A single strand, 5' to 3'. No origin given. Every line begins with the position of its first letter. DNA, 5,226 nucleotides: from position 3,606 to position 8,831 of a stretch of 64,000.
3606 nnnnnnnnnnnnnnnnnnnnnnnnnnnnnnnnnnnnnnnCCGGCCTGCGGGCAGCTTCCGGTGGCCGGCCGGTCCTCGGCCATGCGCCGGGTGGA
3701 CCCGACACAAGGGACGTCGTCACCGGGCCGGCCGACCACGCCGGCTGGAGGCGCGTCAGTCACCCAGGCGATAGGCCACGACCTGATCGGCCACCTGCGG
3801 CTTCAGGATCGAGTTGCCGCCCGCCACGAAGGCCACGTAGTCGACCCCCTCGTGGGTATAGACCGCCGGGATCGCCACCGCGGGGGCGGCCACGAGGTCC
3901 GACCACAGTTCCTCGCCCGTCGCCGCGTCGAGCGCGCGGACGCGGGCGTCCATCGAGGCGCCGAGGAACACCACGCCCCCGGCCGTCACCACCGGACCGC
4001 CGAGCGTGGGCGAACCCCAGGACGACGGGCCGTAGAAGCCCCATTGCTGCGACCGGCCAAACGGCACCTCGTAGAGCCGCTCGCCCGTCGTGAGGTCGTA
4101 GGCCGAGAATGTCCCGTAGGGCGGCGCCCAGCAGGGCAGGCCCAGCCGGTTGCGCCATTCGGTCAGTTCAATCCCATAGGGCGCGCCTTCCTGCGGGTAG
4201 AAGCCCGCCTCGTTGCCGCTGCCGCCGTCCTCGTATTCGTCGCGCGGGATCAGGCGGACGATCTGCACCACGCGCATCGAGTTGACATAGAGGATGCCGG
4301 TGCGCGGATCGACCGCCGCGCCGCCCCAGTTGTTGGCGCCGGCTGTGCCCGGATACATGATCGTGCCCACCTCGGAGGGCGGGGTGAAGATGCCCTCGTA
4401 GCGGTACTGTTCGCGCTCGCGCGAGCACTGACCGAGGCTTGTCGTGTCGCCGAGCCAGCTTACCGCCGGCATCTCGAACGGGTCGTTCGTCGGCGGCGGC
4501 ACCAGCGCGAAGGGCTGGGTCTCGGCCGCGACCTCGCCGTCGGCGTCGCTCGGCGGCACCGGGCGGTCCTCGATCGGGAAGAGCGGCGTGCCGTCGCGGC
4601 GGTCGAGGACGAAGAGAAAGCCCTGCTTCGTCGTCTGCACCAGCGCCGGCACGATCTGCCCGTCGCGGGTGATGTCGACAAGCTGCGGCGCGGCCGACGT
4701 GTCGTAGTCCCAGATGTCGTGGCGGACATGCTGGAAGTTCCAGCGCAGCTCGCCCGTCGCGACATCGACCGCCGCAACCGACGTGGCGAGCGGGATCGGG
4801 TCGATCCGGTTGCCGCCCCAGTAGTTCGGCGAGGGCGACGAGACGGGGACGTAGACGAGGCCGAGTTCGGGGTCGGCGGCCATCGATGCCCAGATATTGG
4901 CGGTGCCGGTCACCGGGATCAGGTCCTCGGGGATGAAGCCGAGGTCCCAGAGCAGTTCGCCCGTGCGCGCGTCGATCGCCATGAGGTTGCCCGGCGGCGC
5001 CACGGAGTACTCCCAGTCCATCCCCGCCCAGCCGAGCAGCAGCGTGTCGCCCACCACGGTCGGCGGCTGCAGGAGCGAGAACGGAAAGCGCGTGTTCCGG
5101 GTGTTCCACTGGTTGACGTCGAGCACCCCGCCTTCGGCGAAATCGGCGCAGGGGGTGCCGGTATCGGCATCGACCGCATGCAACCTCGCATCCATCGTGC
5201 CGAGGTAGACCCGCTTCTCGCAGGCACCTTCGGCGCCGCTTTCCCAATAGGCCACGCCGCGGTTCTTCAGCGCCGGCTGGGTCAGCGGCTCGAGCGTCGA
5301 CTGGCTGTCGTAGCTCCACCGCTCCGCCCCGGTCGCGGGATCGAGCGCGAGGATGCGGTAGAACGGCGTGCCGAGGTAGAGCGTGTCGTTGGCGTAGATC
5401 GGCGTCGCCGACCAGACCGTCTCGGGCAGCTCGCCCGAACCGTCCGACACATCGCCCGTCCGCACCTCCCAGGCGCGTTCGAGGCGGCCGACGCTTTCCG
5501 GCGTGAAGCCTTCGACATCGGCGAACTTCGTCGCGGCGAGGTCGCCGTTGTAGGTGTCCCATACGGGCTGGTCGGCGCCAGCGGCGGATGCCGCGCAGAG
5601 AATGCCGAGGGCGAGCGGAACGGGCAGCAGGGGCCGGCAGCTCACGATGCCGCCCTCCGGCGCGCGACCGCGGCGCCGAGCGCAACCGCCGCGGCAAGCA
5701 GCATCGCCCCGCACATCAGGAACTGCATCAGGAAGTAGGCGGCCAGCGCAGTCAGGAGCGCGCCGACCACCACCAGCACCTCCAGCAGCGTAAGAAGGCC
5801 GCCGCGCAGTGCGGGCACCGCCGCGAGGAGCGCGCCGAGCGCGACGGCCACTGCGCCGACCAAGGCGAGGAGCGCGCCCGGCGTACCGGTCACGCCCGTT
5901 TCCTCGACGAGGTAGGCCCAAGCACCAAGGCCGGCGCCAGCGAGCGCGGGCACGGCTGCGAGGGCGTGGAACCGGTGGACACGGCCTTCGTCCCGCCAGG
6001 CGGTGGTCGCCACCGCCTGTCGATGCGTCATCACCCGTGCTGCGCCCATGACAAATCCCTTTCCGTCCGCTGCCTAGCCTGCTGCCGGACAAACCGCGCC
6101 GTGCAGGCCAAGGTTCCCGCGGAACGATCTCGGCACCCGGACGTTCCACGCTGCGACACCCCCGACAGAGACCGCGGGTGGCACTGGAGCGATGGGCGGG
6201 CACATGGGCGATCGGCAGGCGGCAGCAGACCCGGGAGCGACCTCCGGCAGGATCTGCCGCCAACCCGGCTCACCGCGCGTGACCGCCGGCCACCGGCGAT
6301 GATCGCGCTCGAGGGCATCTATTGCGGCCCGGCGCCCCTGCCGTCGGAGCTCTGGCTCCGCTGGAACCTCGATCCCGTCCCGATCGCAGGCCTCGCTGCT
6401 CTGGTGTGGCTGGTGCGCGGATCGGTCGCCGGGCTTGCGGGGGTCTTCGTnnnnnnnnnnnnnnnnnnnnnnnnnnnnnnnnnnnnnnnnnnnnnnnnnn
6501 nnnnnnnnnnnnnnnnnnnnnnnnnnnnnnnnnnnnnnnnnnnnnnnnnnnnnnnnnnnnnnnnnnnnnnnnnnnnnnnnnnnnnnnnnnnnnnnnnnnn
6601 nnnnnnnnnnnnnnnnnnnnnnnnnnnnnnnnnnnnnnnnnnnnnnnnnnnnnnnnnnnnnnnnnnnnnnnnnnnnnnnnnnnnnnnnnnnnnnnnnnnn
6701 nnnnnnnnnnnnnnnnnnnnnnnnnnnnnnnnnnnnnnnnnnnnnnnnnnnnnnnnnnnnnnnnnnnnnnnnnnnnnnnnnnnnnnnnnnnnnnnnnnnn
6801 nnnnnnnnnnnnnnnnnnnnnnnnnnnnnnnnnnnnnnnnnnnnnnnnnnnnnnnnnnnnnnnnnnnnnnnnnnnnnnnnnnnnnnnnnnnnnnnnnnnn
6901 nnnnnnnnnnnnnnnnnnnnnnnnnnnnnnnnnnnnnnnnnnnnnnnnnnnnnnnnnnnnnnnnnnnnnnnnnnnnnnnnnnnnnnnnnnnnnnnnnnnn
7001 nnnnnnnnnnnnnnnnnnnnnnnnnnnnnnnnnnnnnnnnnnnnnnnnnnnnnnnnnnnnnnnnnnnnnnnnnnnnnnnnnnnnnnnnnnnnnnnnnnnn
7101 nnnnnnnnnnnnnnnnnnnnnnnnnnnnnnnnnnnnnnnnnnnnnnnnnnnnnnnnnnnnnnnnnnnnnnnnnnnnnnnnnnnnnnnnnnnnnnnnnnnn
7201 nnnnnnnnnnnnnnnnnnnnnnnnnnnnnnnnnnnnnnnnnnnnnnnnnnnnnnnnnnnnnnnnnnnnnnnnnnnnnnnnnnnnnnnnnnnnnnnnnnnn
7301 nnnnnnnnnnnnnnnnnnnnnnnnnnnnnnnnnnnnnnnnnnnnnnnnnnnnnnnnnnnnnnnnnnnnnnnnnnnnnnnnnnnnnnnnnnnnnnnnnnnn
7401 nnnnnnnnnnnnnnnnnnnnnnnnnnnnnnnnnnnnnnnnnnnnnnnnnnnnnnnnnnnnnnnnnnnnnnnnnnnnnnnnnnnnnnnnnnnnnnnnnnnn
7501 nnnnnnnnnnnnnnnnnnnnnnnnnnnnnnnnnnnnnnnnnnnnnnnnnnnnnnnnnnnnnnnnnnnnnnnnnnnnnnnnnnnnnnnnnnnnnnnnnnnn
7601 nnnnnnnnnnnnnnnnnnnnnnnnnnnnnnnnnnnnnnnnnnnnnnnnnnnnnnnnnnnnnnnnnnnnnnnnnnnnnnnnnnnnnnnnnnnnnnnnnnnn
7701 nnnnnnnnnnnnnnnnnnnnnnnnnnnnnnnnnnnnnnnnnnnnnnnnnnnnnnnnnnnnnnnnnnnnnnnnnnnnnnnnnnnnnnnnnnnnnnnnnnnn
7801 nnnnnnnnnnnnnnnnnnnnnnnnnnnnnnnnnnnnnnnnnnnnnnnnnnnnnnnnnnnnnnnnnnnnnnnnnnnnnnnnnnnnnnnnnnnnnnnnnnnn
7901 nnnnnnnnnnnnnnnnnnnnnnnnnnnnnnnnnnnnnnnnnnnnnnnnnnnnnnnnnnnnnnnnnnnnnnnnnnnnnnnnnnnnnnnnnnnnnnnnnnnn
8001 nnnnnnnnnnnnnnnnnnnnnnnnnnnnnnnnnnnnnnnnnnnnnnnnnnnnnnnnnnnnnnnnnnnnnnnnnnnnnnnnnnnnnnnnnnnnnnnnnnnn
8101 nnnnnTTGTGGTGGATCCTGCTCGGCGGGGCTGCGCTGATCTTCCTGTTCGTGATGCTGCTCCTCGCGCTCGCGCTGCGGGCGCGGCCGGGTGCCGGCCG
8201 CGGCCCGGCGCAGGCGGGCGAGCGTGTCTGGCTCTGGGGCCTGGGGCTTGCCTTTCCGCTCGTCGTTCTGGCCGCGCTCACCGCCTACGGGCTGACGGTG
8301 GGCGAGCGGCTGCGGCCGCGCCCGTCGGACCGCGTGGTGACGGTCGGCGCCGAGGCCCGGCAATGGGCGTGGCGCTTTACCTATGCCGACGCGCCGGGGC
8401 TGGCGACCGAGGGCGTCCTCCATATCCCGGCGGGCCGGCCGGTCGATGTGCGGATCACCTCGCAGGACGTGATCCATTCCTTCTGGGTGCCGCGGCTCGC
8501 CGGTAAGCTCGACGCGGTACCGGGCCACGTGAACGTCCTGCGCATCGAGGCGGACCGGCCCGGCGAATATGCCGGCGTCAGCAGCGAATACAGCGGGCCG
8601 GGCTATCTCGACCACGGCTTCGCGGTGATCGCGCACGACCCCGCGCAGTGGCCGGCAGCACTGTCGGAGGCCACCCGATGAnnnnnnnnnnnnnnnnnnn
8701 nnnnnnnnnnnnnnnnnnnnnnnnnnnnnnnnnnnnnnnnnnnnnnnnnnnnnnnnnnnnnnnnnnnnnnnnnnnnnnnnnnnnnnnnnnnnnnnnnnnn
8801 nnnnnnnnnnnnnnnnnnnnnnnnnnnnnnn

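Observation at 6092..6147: Palindromic, potentially bidirectional EcfG promoter between the PQQ-dehydrogenase and oxidase-assembly genes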

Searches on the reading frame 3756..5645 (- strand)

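Call 15: search_protein_families(library=pfam, proteins=[window:3756-5645:-])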
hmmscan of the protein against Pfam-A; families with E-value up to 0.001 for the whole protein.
window:3756-5645:- (629 aa): 3 families
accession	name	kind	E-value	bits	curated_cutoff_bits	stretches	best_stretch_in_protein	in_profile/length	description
PF01011.28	PQQ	-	1.2e-184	615.8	26.7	1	29-604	1-595/595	Glucose/ethanol/alcohol dehydrogenase, beta-propeller domain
PF13360.13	PQQ_2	-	3.8e-22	79.5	27.6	2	58-235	16-144/233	Outer membrane protein assembly factor BamB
PF13570.13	Beta-prop_ACSF4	-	1.3e-05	25.2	133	0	551-615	139-201/329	Beta-alanine-activating enzyme, beta-propeller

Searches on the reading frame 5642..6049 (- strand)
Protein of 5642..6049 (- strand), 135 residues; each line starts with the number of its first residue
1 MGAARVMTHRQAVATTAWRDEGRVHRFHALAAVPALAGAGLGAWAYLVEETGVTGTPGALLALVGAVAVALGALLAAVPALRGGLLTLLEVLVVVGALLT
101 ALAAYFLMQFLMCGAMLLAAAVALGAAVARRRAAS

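Call 15: search_protein_families(library=pfam, proteins=[window:5642-6049:-])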
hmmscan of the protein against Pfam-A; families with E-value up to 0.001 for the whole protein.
window:5642-6049:- (135 aa): 0 families

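Call 36: find_related_loci(query=window:5642-6049:-, collection=genome_contigs, flank=3000)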
Query window:5642-6049:- (135 aa) in genome_contigs; peptide patterns used: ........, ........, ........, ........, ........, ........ (x = any residue, [..] = any of these).
599 stretches matched a pattern, but none encodes a relative of the query by tblastn (E <= 1e-3).

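Call 37: find_related_loci(query=window:5642-6049:-, collection=metagenome_contigs, flank=3000)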
Query window:5642-6049:- (135 aa) in metagenome_contigs; peptide patterns used: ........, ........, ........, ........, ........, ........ (x = any residue, [..] = any of these).
600 stretches matched a pattern, but none encodes a relative of the query by tblastn (E <= 1e-3).

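Call 38: find_homologous_proteins(query=window:5642-6049:-, max_evalue=0.001)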
Query window:5642-6049:- (135 aa): 25 proteins with E <= 0.001 among 8000 candidates.
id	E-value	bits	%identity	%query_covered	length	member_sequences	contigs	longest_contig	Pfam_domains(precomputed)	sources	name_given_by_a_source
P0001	1.0e-69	250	100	100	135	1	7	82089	-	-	-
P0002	1.9e-20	91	65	61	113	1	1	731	-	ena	-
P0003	5.7e-20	90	61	79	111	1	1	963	-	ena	-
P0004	1.9e-17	81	68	61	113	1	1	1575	-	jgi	jgi:hypothetical protein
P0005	4.1e-17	80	57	71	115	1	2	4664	-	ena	-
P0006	4.3e-16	77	53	67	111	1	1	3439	-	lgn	-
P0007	9.2e-16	76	56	79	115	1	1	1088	-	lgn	-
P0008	6.5e-15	73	64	63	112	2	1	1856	-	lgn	-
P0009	1.4e-14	72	59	61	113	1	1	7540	-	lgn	-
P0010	2.8e-14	71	57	51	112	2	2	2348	-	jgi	jgi:hypothetical protein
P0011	2.8e-14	71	50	80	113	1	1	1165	-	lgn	-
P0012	3.6e-14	71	54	74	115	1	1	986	-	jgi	jgi:quinoprotein glucose dehydrogenase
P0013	8.0e-14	70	57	61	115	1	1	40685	-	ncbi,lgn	-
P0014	8.3e-14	70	57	68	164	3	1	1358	-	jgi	jgi:hypothetical protein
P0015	3.2e-13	68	57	64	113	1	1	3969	-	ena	-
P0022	3.2e-8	52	50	61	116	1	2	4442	-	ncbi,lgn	ncbi:MAG: hypothetical protein ACK4N1_15810 [Pseudorhizobium sp.]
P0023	3.6e-8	52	56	50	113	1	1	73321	-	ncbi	-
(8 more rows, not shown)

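Call 39: find_encoding_contigs(protein=P0013, flank=2500, max_places=2)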
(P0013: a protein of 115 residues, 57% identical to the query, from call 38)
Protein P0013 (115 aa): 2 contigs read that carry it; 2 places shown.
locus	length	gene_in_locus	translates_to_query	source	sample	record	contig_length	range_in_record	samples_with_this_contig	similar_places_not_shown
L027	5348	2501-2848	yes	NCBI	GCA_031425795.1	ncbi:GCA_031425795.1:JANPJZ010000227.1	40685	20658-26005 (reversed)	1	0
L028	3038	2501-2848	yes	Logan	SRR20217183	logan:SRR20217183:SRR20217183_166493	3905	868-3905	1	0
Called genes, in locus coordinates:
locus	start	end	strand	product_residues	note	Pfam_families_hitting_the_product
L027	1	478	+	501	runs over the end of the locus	PF04488:Gly_transf_sug (weak)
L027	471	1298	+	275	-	PF20434:BD-FAE (faint)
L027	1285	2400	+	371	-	PF04577:Glyco_transf_61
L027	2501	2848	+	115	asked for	-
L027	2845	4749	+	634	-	PF01011:PQQ, PF13360:PQQ_2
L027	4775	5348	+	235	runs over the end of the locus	PF09678:Caa3_CtaG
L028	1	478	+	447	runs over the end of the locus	?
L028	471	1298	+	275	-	PF20434:BD-FAE (faint)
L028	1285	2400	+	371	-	PF04577:Glyco_transf_61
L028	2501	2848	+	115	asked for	-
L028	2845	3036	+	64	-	?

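Call 40: find_encoding_contigs(protein=P0023, flank=2500, max_places=2)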
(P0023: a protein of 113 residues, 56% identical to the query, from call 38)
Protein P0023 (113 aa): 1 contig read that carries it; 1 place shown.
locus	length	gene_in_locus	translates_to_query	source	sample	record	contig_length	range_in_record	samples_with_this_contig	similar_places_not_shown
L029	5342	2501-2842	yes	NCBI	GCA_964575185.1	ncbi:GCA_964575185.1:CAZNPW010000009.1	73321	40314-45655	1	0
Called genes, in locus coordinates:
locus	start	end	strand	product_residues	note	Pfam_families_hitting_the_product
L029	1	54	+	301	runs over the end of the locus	PF02735:Ku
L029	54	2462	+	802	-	PF13298:LigD_N, PF01068:DNA_ligase_A_M, PF04679:DNA_ligase_A_C, PF21686:LigD_Prim-Pol, PF01896:DNA_primase_S (weak)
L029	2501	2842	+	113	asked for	-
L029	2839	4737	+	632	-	PF01011:PQQ, PF13360:PQQ_2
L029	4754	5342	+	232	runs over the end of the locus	PF09678:Caa3_CtaG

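Call 41: find_encoding_contigs(protein=P0009, flank=2500, max_places=2)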
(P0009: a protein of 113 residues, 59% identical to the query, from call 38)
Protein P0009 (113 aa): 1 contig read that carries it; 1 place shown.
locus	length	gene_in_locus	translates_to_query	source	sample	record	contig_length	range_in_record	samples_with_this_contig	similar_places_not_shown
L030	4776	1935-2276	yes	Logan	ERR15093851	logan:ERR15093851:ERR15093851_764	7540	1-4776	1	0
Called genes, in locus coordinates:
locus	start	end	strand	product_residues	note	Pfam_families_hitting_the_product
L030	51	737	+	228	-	-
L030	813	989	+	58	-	-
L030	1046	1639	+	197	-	-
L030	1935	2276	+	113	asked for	-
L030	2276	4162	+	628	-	PF13360:PQQ_2, PF01011:PQQ, PF13570:Beta-prop_ACSF4 (faint), PF13360:PQQ_2 (weak)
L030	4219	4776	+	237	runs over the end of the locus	PF09678:Caa3_CtaG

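Call 42: find_encoding_contigs(protein=P0005, flank=2500, max_places=2)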
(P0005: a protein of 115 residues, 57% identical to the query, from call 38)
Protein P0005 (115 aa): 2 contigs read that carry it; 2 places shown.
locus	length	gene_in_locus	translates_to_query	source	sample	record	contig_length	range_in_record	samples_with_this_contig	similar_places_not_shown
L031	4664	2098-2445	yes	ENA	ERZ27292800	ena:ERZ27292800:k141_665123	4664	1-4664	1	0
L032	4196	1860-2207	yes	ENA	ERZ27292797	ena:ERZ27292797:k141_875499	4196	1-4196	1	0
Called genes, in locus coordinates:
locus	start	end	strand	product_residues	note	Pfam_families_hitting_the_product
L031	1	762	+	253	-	?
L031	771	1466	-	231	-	PF03006:HlyIII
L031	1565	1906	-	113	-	PF03795:YCII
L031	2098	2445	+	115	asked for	-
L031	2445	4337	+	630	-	PF01011:PQQ, PF13570:Beta-prop_ACSF4 (faint), PF13360:PQQ_2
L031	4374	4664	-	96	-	?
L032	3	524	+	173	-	?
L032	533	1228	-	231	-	PF03006:HlyIII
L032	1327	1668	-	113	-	PF03795:YCII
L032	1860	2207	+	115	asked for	-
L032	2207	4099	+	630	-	PF01011:PQQ, PF13570:Beta-prop_ACSF4 (faint), PF13360:PQQ_2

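Call 46: find_encoding_contigs(protein=P0023, flank=10000, max_places=1)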
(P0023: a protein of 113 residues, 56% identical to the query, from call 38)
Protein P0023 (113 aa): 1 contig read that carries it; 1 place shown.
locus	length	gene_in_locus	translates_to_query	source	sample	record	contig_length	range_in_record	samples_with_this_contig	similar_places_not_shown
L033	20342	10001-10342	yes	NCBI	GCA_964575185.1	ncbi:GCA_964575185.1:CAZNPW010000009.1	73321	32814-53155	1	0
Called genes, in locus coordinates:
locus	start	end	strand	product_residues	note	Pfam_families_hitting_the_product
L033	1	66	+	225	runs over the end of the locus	PF00535:Glycos_transf_2, PF13641:Glyco_tranf_2_3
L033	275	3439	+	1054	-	PF08448:PAS_4, PF00989:PAS, PF08448:PAS_4, PF01590:GAF, PF13185:GAF_2, PF08447:PAS_3, PF02518:HATPase_c, PF00072:Response_reg, +6 more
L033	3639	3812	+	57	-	-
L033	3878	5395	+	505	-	PF00561:Abhydrolase_1, PF12146:Hydrolase_4, PF12697:Abhydrolase_6, PF10604:Polyketide_cyc2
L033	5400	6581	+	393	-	PF08240:ADH_N, PF00107:ADH_zinc_N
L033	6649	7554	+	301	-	PF02735:Ku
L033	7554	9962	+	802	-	PF13298:LigD_N, PF01068:DNA_ligase_A_M, PF04679:DNA_ligase_A_C, PF21686:LigD_Prim-Pol, PF01896:DNA_primase_S (weak)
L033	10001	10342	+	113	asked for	-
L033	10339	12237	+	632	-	PF01011:PQQ, PF13360:PQQ_2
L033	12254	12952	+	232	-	PF09678:Caa3_CtaG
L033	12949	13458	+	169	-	PF03653:UPF0093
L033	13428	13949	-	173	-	PF09990:DUF2231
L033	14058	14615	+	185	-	PF00116:COX2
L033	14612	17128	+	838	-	PF00115:COX1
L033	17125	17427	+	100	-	-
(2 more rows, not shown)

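Call 47: find_encoding_contigs(protein=P0013, flank=10000, max_places=1)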
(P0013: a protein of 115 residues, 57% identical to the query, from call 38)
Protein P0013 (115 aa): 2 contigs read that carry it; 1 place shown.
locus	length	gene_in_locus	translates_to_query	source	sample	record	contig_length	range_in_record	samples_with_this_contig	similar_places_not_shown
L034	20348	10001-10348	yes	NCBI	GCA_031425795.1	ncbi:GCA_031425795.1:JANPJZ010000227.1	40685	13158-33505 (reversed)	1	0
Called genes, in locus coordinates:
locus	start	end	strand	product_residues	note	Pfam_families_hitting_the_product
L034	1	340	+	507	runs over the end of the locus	-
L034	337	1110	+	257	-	-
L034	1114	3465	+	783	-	PF00884:Sulfatase, PF01663:Phosphodiest (weak), PF00353:HemolysinCabind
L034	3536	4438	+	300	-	-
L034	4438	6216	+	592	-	-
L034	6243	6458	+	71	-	-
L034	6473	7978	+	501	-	PF04488:Gly_transf_sug (weak)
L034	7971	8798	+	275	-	PF20434:BD-FAE (faint)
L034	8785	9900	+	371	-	PF04577:Glyco_transf_61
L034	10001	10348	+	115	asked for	-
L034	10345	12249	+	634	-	PF01011:PQQ, PF13360:PQQ_2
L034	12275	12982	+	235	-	PF09678:Caa3_CtaG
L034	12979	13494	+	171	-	PF03653:UPF0093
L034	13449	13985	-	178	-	PF09990:DUF2231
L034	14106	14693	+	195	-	PF00116:COX2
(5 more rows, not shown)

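Call 67: find_encoding_contigs(protein=P0022, flank=3000, max_places=1)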
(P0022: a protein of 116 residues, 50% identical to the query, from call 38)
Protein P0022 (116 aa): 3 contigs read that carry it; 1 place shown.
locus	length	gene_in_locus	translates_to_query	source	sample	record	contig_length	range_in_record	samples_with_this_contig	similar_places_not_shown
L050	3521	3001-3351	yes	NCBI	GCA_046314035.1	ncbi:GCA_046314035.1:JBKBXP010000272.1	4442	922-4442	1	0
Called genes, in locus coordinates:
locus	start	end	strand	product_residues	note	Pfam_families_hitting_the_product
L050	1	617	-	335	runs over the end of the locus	PF01032:FecCD, PF00950:ABC-3 (weak)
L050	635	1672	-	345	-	PF01497:Peripla_BP_2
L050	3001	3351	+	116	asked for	-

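Call 68: find_encoding_contigs(protein=P0015, flank=3000, max_places=1)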
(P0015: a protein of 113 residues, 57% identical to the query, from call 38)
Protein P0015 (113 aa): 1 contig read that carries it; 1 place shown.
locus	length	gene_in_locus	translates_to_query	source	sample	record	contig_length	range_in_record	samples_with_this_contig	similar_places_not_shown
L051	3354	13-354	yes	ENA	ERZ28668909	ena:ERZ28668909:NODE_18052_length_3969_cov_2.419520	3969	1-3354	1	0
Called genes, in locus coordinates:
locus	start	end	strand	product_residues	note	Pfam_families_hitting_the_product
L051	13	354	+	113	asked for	-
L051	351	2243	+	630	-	PF01011:PQQ, PF13360:PQQ_2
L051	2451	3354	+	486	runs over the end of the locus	PF02435:Glyco_hydro_68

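Call 69: find_encoding_contigs(protein=P0006, flank=3000, max_places=1)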
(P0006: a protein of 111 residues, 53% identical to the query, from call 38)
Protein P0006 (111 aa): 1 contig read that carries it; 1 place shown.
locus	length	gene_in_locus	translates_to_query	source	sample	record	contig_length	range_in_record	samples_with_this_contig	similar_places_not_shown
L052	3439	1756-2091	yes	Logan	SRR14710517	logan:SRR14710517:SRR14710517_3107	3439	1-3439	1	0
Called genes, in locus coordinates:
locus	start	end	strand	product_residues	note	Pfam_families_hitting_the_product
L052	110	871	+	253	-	PF01925:TauE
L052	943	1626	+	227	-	PF01786:AOX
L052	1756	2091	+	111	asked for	-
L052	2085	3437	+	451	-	?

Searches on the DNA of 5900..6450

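Call 50: search_rna_families(source=window, start=5900, end=6450, threshold=evalue, max_evalue=1)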
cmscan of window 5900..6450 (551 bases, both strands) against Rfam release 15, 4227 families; matches with E-value up to 1: 1.
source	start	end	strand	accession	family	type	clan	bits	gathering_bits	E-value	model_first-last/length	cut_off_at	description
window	6248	6326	-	RF03455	mir-9847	Gene; miRNA;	-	17.9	74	0.32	1-75/75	no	mir-9847 microRNA precursor family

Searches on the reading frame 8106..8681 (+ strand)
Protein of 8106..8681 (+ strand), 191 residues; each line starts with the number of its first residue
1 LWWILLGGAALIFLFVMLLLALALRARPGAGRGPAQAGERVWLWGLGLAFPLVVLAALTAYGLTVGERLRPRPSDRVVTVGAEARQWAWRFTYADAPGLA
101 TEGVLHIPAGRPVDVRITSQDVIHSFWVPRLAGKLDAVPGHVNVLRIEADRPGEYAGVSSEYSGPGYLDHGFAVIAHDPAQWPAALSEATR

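Call 15: search_protein_families(library=pfam, proteins=[window:8106-8681:+])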
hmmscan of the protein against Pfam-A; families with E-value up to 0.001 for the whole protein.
window:8106-8681:+ (191 aa): 1 family
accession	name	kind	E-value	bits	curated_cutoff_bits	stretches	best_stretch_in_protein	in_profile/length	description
PF00116.26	COX2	-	1.1e-14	54.9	22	1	101-164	44-107/120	Cytochrome C oxidase subunit II, periplasmic domain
